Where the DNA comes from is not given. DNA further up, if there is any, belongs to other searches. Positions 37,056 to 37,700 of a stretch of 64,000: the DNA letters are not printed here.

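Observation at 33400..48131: Tandem 110–120-aa repeat family with signature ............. … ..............…IGT.PG … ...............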

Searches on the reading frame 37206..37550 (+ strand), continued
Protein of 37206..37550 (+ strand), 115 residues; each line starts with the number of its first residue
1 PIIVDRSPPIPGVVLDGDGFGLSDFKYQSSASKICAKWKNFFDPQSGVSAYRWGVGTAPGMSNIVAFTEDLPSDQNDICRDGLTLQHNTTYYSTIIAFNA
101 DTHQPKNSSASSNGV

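Call 62: list_cluster_members(proteins=[P0046, P0047, P0048, P0049, P0054, P0058, P0061, P0066, P0070, P0083])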
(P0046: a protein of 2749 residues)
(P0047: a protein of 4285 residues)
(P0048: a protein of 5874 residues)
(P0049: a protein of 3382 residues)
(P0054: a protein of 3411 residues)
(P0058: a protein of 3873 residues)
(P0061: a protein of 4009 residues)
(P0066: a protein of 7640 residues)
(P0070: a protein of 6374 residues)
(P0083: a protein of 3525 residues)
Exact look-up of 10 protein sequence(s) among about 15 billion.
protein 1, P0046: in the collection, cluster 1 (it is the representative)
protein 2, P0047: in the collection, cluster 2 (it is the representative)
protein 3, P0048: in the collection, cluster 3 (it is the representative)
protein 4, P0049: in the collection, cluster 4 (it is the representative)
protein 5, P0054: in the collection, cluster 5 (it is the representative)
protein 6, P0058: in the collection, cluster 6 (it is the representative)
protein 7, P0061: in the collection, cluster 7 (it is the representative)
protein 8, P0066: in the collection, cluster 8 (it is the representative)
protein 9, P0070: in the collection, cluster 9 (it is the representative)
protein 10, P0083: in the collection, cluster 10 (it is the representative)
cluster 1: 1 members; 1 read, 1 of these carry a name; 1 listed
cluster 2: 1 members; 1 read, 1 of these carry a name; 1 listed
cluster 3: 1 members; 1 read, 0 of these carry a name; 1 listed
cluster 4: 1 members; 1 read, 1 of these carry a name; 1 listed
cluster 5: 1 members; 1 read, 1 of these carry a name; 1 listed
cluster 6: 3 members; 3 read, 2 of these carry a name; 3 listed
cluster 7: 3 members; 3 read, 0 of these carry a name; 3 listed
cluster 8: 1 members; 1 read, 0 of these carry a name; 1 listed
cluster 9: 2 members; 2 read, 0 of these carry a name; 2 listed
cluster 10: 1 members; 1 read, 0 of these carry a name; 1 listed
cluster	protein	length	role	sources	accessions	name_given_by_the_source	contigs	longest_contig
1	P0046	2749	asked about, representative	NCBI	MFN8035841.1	MAG: hypothetical protein U0V73_07905 [Acidimicrobiia bacterium]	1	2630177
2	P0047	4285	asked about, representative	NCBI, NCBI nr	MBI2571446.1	MAG: hypothetical protein HYV63_30935 [Candidatus Schekmanbacteria bacterium] | hypothetical protein [Candidatus Schekmanbacteria bacterium]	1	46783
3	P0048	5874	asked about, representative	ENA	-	-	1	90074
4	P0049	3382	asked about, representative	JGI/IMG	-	hypothetical protein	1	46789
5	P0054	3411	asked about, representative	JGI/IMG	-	hypothetical protein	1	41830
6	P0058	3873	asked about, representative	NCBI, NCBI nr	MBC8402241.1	MAG: PQQ-binding-like beta-propeller repeat protein, partial [Candidatus Marinimicrobia ... | PQQ-binding-like beta-propeller repeat protein [Candidatus Neomarinimicrobiota bacterium]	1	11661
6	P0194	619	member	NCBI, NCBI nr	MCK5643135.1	MAG: T9SS type A sorting domain-containing protein, partial [Gammaproteobacteria ... | T9SS type A sorting domain-containing protein [Gammaproteobacteria bacterium]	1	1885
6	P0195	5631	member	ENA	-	-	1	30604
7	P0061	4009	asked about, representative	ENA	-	-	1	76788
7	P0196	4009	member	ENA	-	-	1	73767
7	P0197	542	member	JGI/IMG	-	-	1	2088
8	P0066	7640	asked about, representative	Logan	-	-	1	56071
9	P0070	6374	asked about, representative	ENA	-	-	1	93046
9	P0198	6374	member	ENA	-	-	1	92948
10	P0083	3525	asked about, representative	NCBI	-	-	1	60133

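Call 63: search_protein_families(library=ncbifam, proteins=[P0046], max_evalue=0.01)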
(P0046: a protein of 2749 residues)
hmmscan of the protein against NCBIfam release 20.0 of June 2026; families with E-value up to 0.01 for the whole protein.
P0046 (2749 aa): 3 families
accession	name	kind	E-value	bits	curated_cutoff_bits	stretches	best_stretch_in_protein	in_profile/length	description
NF047446.1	barrel_OmpL47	domain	2.2e-54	181.8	40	7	1627-1693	12-64/68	OmpL47-type beta-barrel domain-containing protein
NF045522.1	MXAN_2561_fam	equivalog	2.1e-45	155.5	150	6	1333-1377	212-254/304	MXAN_2561 family MXYO-CTERM-anchored protein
NF041611.1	exoglucan_CbhB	equivalog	1.6e-33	115.9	1950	4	1230-1380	745-885/997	exoglucanase CbhB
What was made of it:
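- NCBIfam NF047446 (OmpL47-type domain) passes its cut-off on the bacterial relative P0046, at 182 bits in 7 stretches (call 63).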
